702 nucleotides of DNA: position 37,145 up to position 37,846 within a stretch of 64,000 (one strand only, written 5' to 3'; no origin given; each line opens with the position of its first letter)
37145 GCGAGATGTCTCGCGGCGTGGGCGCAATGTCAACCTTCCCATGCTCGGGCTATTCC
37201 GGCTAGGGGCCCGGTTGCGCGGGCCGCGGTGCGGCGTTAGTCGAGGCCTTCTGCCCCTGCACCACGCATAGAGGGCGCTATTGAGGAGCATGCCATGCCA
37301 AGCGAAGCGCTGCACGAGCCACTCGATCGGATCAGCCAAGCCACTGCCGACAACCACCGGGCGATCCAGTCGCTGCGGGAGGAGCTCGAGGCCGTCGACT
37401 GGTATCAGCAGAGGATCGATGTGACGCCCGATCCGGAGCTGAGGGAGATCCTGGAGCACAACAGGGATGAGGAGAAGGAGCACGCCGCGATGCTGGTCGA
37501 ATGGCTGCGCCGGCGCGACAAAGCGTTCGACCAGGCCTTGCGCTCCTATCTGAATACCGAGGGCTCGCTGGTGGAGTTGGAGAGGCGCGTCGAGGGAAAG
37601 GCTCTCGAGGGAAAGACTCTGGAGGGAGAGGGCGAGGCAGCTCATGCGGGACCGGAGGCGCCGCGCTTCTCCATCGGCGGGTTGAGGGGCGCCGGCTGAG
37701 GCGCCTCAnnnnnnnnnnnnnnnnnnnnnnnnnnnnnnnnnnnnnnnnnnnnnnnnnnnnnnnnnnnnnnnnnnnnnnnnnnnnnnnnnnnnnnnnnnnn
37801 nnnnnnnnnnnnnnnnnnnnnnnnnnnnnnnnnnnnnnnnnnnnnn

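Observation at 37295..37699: Orphan encapsulated-ferritin (EncFtn) cargo gene: targeting-peptide-like tail but no encapsulin shell gene within reach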

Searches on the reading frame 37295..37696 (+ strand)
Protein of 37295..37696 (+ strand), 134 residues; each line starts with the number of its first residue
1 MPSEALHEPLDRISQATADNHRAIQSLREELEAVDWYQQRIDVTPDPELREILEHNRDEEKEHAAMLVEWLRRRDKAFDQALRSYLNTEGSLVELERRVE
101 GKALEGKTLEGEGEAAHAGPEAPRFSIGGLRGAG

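Call 3: search_protein_families(library=pfam, proteins=[window:37295-37696:+], max_evalue=0.1)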
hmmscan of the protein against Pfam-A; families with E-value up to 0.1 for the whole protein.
window:37295-37696:+ (134 aa): 5 families
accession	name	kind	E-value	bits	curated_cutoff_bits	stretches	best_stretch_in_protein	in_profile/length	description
PF22277.2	EncFtn-like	-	2.3e-38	130.3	27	1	6-89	2-85/85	EncFtn-like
PF02915.23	Rubrerythrin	-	0.0038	18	22.8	1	26-103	6-88/137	Rubrerythrin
PF03232.19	COQ7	-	0.006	16.7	23.5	1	30-74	14-59/169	Ubiquinone biosynthesis protein COQ7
PF13176.12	TPR_7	-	0.0071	16.8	27.9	0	32-51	17-36/36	Tetratricopeptide repeat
PF00210.30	Ferritin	-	0.062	13.7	24.5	0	26-73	88-138/142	Ferritin-like domain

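Call 4: search_protein_families(library=ncbifam, proteins=[window:37295-37696:+], max_evalue=0.1)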
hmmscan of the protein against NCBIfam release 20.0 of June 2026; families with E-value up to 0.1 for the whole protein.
window:37295-37696:+ (134 aa): 3 families
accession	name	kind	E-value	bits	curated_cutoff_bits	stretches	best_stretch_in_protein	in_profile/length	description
TIGR04535.1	ferrit_encaps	subfamily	2.1e-39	134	125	1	6-105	1-100/114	encapsulin-associated ferritin-like protein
NF058679.1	EncB_fam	subfamily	2.8e-22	78.9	90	1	6-93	8-95/117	encapsulin nanocompartment ferritin-likeEncB family encapsulin nanocompartment ferritin-like cargo protein cargo protein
NF058678.1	EncB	exception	8.5e-06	26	210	1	19-82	11-74/160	encapsulin nanocompartment ferritin-like cargo protein EncB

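Call 5: find_encoding_contigs(protein=window:37295-37696:+, flank=10000, max_places=6)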
Protein window:37295-37696:+ (134 aa): 2 contigs read that carry it; 1 place shown.
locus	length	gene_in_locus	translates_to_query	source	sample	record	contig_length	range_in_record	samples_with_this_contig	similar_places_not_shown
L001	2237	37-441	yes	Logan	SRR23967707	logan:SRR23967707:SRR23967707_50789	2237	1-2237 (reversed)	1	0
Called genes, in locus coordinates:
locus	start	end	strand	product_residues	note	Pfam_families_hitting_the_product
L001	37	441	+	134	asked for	PF22277:EncFtn-like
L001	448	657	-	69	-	-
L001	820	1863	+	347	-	PF08240:ADH_N, PF01262:AlaDh_PNT_C (weak), PF00107:ADH_zinc_N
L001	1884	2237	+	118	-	?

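Call 6: find_homologous_proteins(query=window:37295-37696:+)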
Query window:37295-37696:+ (134 aa): 7999 proteins with E <= 0.001 among 8000 candidates; the best 120 are listed.
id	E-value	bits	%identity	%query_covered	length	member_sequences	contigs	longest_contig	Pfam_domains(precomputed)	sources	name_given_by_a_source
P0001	6.9e-81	286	100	100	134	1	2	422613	PF22277.3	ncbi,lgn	-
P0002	1.1e-39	153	60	99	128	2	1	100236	PF22277.3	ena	-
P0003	5.6e-39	151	68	71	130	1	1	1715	PF22277.3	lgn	-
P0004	1.9e-38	149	67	75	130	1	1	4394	PF22277.3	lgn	-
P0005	3.1e-38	149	61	99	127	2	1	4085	PF22277.3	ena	-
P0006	8.0e-38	147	54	99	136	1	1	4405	PF22277.3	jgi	jgi:ferritin-like protein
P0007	9.4e-38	147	58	99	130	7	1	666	PF22277.3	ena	-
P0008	1.0e-37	147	56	99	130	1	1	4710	PF22277.3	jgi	jgi:uncharacterized protein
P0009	1.3e-37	147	59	99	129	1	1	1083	PF22277.3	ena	-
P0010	1.3e-37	147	71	69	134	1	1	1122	PF22277.3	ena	-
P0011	1.9e-37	146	57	99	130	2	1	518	PF22277.3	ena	-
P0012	2.0e-37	146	56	99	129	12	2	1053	PF22277.3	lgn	-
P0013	2.6e-37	146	59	99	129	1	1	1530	PF22277.3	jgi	jgi:uncharacterized protein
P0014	2.6e-37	146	59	99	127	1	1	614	PF22277.3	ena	-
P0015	2.6e-37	146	59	99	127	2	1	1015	PF22277.3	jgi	jgi:ferritin-like protein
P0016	3.9e-37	145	58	100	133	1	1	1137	PF22277.3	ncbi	-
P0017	5.8e-37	144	59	99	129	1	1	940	PF22277.3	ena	-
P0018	7.2e-37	144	56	99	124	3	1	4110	PF22277.3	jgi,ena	-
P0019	8.3e-37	144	60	98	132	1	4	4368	PF22277.3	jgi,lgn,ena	jgi:ferritin-like protein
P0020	8.4e-37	144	68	69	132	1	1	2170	PF22277.3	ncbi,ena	-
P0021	9.1e-37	144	56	99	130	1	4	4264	PF22277.3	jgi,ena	-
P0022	9.2e-37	144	55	98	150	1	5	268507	PF22277.3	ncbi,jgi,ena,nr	ncbi:MAG TPA: ferritin-like domain-containing protein [Acidimicrobiales bacterium]|jgi:ferritin-like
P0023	9.3e-37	144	59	99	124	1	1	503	PF22277.3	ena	-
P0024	1.8e-36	143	65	72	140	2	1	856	PF22277.3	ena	-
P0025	1.8e-36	143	65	76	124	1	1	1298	PF22277.3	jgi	jgi:ferritin-like protein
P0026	1.9e-36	143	66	75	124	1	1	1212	PF22277.3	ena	-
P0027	1.9e-36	143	66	72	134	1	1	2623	PF22277.3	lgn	-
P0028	2.3e-36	143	55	98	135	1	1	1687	PF22277.3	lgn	-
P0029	2.4e-36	142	59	99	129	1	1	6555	PF22277.3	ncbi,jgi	jgi:ferritin-like protein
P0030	2.4e-36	142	67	72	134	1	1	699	PF22277.3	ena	-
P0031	2.5e-36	142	55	99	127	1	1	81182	PF22277.3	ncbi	-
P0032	2.6e-36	142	59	99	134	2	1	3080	PF22277.3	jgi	jgi:ferritin-like protein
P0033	2.8e-36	142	55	99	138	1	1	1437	PF22277.3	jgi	jgi:ferritin-like protein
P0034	2.8e-36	142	72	69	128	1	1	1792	PF22277.3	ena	-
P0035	2.8e-36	142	57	99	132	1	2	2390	PF22277.3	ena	-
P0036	3.0e-36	142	57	99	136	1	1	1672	PF22277.3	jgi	jgi:ferritin-like protein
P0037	3.8e-36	142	56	98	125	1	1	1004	PF22277.3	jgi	jgi:ferritin-like protein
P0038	4.0e-36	142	57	99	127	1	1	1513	PF22277.3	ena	-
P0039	5.4e-36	141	68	75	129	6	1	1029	PF22277.3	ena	-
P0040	5.4e-36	141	69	69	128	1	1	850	PF22277.3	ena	-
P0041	5.7e-36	141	54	98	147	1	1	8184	PF22277.3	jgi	jgi:ferritin-like protein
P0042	5.9e-36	141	64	77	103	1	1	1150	PF22277.3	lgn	-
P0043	6.2e-36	141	55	99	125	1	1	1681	PF22277.3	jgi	jgi:ferritin-like protein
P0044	7.3e-36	141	67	72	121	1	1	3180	PF22277.3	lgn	-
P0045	7.3e-36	141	57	99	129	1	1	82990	PF22277.3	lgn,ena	-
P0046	7.7e-36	141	54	100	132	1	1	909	PF22277.3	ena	-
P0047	7.8e-36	141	62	80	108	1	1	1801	PF22277.3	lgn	-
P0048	8.5e-36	141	67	68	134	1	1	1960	PF22277.3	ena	-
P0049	1.1e-35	140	56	99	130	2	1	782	PF22277.3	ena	-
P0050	1.1e-35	140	70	75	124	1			PF22277.3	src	-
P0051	1.1e-35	140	58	99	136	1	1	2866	PF22277.3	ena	-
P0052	1.2e-35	140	64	76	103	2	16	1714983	PF22277.3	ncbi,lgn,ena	-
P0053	1.2e-35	140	53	99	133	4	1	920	PF22277.3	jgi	-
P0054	1.3e-35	140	57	98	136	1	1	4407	PF22277.3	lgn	-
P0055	1.3e-35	140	66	73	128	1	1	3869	PF22277.3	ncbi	-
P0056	1.3e-35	140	71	69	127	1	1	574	PF22277.3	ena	-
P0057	1.3e-35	140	58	99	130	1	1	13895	PF22277.3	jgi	jgi:ferritin-like protein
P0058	1.8e-35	140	66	75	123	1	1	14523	PF22277.3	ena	-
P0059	1.8e-35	140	56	99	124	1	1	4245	PF22277.3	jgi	jgi:ferritin-like protein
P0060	1.8e-35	140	68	69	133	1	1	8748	PF22277.3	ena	-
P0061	1.8e-35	140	64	70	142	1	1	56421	PF22277.3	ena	-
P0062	1.9e-35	140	53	99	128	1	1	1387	PF22277.3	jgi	-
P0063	1.9e-35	140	62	75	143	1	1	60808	PF22277.3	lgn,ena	-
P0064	2.0e-35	140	66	75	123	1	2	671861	PF22277.3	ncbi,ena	-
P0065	2.0e-35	139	58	99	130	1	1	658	PF22277.3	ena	-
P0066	2.0e-35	139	56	99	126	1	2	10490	PF22277.3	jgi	jgi:ferritin-like protein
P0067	2.0e-35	139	64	77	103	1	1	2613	PF22277.3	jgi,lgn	jgi:ferritin-like protein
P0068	2.1e-35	139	53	96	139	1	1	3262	PF22277.3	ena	-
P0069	2.4e-35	139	60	89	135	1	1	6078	PF22277.3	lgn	-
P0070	2.5e-35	139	55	99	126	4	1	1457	PF22277.3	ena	-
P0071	2.7e-35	139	54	99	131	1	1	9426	PF22277.3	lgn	-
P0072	2.7e-35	139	66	75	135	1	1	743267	PF22277.3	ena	-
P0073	2.7e-35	139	67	68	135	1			PF22277.3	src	-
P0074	2.7e-35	139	55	99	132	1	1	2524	PF22277.3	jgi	jgi:ferritin-like protein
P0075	2.8e-35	139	72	69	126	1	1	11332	PF22277.3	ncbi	-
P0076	3.0e-35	139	54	99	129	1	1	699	PF22277.3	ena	-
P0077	3.0e-35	139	67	72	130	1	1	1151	PF22277.3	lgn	-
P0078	3.0e-35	139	57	99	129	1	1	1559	PF22277.3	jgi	jgi:uncharacterized protein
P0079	3.1e-35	139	66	75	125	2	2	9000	PF22277.3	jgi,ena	-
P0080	3.1e-35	139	64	75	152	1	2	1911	PF22277.3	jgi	jgi:ferritin-like protein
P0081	3.1e-35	139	55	99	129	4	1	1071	PF22277.3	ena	-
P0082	3.1e-35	139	67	68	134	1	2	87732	PF22277.3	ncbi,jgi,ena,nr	ncbi:MAG TPA: encapsulin-associated ferritin-like protein [Acidimicrobiia bacterium]|nr:encapsulin-a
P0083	3.2e-35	139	56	99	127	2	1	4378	PF22277.3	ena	-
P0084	3.3e-35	139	57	99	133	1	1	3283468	PF22277.3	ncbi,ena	-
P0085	3.9e-35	139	64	77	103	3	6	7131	PF22277.3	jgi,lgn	jgi:ferritin-like protein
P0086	4.1e-35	138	57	99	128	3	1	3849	PF22277.3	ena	-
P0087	4.6e-35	138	57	99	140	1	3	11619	PF22277.3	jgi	jgi:ferritin-like protein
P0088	4.7e-35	138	54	99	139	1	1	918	PF22277.3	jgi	jgi:ferritin-like protein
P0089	4.8e-35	138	62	83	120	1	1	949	PF22277.3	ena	-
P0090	4.9e-35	138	58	99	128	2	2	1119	PF22277.3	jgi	jgi:ferritin-like protein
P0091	5.1e-35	138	54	99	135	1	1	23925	PF22277.3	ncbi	-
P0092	5.1e-35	138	57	99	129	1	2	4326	PF22277.3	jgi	jgi:ferritin-like protein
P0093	5.2e-35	138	54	99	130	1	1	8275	PF22277.3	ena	-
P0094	5.2e-35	138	69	69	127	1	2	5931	PF22277.3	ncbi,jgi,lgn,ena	ncbi:MAG TPA: ferritin-like domain-containing protein [Methylomirabilota bacterium]|jgi:ferritin-lik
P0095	5.3e-35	138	55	97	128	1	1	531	PF22277.3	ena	-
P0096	5.4e-35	138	69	69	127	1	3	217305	PF22277.3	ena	-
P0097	5.8e-35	138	56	99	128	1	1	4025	PF22277.3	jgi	jgi:ferritin-like protein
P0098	5.9e-35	138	64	76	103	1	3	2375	PF22277.3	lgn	-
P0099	6.0e-35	138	54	99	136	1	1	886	PF22277.3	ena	-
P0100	6.1e-35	138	67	74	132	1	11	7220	PF22277.3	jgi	jgi:ferritin-like protein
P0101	6.2e-35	138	54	99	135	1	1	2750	PF22277.3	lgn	-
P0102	6.2e-35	138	57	99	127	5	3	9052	PF22277.3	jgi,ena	-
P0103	6.2e-35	138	55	99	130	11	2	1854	PF22277.3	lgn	-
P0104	6.4e-35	138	56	99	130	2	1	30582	PF22277.3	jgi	jgi:hypothetical protein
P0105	6.4e-35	138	55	99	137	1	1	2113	PF22277.3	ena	-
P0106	6.5e-35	138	65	74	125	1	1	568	PF22277.3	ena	-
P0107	6.6e-35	138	64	75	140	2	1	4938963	PF22277.3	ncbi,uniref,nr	ncbi:ferritin-like domain-containing protein [Aquihabitans sp. G128]|uniref:encapsulin-associated fe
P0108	6.7e-35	138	55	93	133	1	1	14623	PF22277.3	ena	-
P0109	6.8e-35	138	54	100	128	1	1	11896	PF22277.3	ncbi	ncbi:MAG: encapsulin-associated ferritin-like protein [Acidimicrobiia bacterium]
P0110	6.9e-35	138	62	75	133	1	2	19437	PF22277.3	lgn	-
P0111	7.0e-35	138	56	97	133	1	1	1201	PF22277.3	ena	-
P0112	7.0e-35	138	59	99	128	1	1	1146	PF22277.3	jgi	-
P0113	7.1e-35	138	66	69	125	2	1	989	PF22277.3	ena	-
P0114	7.2e-35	138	65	74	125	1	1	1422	PF22277.3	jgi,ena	-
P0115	7.2e-35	138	58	99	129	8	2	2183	PF22277.3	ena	-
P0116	7.4e-35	138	60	83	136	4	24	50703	PF22277.3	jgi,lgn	jgi:ferritin-like protein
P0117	7.5e-35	138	63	75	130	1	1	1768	PF22277.3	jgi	jgi:ferritin-like protein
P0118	7.5e-35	138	54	97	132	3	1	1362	PF22277.3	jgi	jgi:ferritin-like protein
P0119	7.9e-35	138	66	75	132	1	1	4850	PF22277.3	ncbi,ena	-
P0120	7.9e-35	138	54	99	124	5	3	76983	PF22277.3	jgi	jgi:ferritin-like protein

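Call 7: find_encoding_contigs(protein=P0002, flank=6000, max_places=3)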
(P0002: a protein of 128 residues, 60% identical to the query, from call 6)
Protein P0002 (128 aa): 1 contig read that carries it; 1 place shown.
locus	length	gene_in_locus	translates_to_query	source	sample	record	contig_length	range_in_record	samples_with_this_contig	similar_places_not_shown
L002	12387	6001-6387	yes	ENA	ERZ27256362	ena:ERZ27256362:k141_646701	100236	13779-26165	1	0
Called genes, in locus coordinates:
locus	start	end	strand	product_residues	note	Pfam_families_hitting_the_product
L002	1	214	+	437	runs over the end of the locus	PF00344:SecY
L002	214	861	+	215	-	PF00406:ADK, PF13207:AAA_17, PF05191:ADK_lid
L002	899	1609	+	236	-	PF00557:Peptidase_M24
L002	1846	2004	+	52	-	PF01176:eIF-1a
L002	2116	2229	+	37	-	PF00444:Ribosomal_L36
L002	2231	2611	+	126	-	PF00416:Ribosomal_S13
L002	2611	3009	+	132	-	PF00411:Ribosomal_S11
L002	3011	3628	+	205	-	PF00163:Ribosomal_S4, PF01479:S4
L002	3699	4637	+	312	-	PF01193:RNA_pol_L, PF01000:RNA_pol_A_bac, PF03118:RNA_pol_A_CTD, PF26169:HHH_XRCC3_RpoA (weak)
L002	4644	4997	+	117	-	PF01196:Ribosomal_L17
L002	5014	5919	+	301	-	PF01416:PseudoU_synth_1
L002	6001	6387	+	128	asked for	PF22277:EncFtn-like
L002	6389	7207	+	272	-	PF04454:Linocin_M18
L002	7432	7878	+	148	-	PF00572:Ribosomal_L13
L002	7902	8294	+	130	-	PF00380:Ribosomal_S9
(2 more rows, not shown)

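Call 8: find_encoding_contigs(protein=P0084, flank=6000, max_places=3)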
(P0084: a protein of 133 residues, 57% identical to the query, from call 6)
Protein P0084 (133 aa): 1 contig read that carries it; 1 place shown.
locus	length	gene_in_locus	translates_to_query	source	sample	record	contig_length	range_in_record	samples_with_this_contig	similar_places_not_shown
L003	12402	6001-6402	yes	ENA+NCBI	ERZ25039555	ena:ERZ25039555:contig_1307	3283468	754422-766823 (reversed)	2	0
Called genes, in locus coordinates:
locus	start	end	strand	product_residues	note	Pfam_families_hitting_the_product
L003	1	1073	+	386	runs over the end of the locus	PF20706:GT4-conflict, PF13439:Glyco_transf_4, PF13579:Glyco_trans_4_4, PF00534:Glycos_transf_1, PF13692:Glyco_trans_1_4, PF13524:Glyco_trans_1_2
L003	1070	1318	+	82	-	-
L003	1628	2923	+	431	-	PF00501:AMP-binding, PF14535:AMP-binding_C_2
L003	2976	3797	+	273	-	PF05138:PaaA_PaaC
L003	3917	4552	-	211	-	PF09976:TPR_21, PF13432:TPR_16 (faint), PF07719:TPR_2 (faint), PF13174:TPR_6 (faint)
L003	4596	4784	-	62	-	-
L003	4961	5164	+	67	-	-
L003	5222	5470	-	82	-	-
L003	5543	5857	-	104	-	PF00355:Rieske, PF13806:Rieske_2, PF22543:Rieske_4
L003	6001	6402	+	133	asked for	PF22277:EncFtn-like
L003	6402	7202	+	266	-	PF04454:Linocin_M18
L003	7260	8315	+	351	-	PF13483:Lactamase_B_3, PF12706:Lactamase_B_2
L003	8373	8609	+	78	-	-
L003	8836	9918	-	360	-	-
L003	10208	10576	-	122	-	-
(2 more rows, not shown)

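Call 9: list_cluster_members(proteins=[window:37295-37696:+, window:38069-39118:+, window:34783-36351:-, window:36648-37121:-, window:37709-37915:-])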
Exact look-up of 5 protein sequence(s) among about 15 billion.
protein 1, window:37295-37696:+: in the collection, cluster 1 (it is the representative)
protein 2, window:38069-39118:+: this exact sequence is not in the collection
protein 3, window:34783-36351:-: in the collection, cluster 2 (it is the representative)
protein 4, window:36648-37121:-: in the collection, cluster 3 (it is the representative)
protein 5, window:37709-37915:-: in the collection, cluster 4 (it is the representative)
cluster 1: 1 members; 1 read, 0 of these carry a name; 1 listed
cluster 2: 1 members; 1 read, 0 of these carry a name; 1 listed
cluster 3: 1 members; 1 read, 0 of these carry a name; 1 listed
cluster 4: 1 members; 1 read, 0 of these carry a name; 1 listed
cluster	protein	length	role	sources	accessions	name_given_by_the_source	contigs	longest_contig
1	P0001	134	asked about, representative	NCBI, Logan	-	-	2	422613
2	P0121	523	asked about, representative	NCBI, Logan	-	-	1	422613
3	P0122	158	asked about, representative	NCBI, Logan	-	-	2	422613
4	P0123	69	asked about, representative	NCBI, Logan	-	-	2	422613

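Call 21: search_solved_structures(query=window:37295-37696:+, max_evalue=0.001, show_alignments=2)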
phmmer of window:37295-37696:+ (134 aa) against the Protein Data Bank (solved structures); distinct sequences matched with E-value up to 0.001: 14.
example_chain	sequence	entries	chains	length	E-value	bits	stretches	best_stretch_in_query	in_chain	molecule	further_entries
33bf_A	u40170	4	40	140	1.3e-33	119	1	3-114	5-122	Encapsulated ferritin-like protein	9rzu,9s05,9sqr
5da5_A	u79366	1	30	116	9.9e-32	112.9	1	3-94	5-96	Rru_A0973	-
6suw_A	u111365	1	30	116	5.6e-31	110.5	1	3-94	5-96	Uncharacterized protein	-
5l89_A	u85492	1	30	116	5.6e-31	110.5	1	3-94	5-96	Rru_A0973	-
6sv1_A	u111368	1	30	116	5.6e-31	110.5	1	3-94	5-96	Encapsulated Ferritin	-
5l8b_A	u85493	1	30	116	5.6e-31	110.5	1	3-94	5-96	Uncharacterized protein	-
5l8g_A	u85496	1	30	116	2.2e-30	108.5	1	3-94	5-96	Uncharacterized protein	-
7oe2_1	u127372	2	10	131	4.2e-30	107.6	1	1-103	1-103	Haliangium ochraceum Encapsulated ferritin localisation sequence | Haliangium ochraceum encapsulated ferritin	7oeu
3k6c_A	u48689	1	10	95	5.3e-29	104.1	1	3-89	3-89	Uncharacterized protein NE0167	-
5l8f_A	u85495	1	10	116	7.5e-29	103.6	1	3-94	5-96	Rru_A0973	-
5n5f_A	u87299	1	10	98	8.5e-29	103.4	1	3-96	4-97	encapsulated ferritin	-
7s8t_A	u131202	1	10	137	4.1e-07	33.3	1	22-86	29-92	EncC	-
7s5k_A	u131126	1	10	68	0.0003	24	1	26-77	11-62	EncB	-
7s5c_A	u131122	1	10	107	0.00056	23.2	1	26-77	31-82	EncB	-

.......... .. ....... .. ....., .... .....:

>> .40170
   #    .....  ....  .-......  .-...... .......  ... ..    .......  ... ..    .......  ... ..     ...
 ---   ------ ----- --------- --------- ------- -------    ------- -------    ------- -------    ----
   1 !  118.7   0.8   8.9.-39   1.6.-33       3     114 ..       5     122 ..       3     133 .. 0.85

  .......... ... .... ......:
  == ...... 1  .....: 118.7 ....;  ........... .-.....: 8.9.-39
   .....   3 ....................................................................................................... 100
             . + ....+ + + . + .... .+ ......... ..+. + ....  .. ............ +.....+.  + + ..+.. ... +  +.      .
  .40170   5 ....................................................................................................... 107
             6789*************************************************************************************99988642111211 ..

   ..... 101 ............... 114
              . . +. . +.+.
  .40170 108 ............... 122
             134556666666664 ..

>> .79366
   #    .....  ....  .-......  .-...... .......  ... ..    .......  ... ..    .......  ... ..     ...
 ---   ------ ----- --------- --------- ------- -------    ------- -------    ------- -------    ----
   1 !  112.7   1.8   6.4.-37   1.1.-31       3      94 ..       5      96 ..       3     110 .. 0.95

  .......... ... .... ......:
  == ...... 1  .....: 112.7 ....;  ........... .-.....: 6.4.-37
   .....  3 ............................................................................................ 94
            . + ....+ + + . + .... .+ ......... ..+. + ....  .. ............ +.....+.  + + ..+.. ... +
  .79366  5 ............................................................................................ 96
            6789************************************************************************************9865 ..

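Call 22: find_related_loci(query=window:37295-37696:+, collection=genome_contigs, flank=10000)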
Query window:37295-37696:+ (134 aa) in genome_contigs; peptide patterns used: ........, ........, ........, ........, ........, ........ (x = any residue, [..] = any of these).
600 stretches matched a pattern (row limit reached: there are more); 478 encode a relative of the query (tblastn E <= 1e-3); the best 80 are kept; 80 distinct loci.
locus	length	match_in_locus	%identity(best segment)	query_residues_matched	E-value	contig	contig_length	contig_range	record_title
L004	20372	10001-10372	56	1-134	1e-39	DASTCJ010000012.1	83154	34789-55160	MAG TPA_asm: Candidatus Methylomirabilota bacterium isolate SMAG_U789 k141_1009544, whole genome shotgun sequence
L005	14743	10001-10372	55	1-134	7e-39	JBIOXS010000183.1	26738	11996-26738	MAG: Candidatus Rokuibacteriota bacterium isolate MAG050 k127_812042, whole genome shotgun sequence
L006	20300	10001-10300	64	1-100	2e-38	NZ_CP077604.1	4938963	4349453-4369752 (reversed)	Aquihabitans sp. G128 chromosome, complete genome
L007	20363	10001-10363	56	1-131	3e-38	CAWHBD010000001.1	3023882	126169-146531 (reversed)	MAG: uncultured Candidatus Rokubacteria bacterium isolate MFD02840.bin.3.55 genome assembly, contig: contig_10462, whole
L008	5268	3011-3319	61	1-103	4e-38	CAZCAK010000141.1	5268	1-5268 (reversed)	MAG TPA_asm: uncultured Acidiferrobacteraceae bacterium isolate SRP193066_co2_296 genome assembly, contig: NODE_8176_len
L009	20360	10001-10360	52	3-134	8e-38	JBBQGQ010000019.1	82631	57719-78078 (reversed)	MAG: Acidimicrobiia bacterium isolate Co_metawrap_954 Cmw_954_k141_27298153_length_82631_cov_16.9992, whole genome shotg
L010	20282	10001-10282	65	1-94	2e-37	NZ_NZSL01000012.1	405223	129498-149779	MAG: Methylophaga sp. isolate EAC20 38273, whole genome shotgun sequence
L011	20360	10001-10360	53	3-134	1e-37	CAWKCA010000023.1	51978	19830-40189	MAG: uncultured Candidatus Rokubacteria bacterium isolate MFD00962.bin.2.94 genome assembly, contig: contig_205980, whol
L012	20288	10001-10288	64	1-96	4e-37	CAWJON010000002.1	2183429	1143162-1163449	MAG: uncultured proteobacterium isolate MFD04434.bin.1.80 genome assembly, contig: contig_8089, whole genome shotgun seq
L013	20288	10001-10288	66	1-96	6e-37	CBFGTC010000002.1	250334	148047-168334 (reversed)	MAG TPA_asm: uncultured bacterium isolate SRR17295757_maxbin2_4 genome assembly, contig: ERZ23398518.18, whole genome sh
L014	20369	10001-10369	53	3-133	7e-37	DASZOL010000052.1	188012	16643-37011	MAG TPA_asm: Candidatus Methylomirabilota bacterium isolate SMAG_U5944 k141_3429292, whole genome shotgun sequence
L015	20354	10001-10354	54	3-123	4e-37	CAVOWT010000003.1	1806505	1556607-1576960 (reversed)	MAG: uncultured Acidimicrobiaceae bacterium isolate MFD00082.bin.2.111 genome assembly, contig: contig_3532, whole genom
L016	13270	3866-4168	61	1-101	1e-36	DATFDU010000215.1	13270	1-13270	MAG TPA_asm: Dongiaceae bacterium isolate SMAG_U8589 k141_2126532, whole genome shotgun sequence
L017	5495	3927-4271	52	7-130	1e-36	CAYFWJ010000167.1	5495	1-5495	MAG TPA_asm: uncultured Ectothiorhodospiraceae bacterium isolate ERP107533_co1_145 genome assembly, contig: NODE_19376_l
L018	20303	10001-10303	59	1-101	2e-36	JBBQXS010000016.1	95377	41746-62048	MAG: Acidimicrobiia bacterium isolate Co_metawrap_2126 Cmw_2126_k141_1977976_length_95377_cov_14.3415, whole genome shot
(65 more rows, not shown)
